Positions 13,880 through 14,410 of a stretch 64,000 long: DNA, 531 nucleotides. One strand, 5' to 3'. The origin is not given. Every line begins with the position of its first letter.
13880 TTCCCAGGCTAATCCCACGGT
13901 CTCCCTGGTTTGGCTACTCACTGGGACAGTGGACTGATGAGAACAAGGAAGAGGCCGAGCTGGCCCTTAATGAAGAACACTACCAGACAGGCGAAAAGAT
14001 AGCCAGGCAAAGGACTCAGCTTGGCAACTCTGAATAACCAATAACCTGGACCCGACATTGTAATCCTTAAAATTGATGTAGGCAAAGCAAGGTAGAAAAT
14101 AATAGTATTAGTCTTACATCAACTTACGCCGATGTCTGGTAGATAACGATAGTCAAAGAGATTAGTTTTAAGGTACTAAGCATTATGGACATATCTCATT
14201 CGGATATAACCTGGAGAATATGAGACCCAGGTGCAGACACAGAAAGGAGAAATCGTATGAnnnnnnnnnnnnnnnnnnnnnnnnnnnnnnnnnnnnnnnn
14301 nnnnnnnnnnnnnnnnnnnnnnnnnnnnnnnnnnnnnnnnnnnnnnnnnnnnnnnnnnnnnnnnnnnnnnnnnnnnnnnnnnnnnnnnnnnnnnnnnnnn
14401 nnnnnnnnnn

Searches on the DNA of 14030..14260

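Call 58: search_rna_families(source=window, start=14030, end=14260, threshold=evalue, max_evalue=10)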
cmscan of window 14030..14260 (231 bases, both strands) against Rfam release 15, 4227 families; matches with E-value up to 10: 0.
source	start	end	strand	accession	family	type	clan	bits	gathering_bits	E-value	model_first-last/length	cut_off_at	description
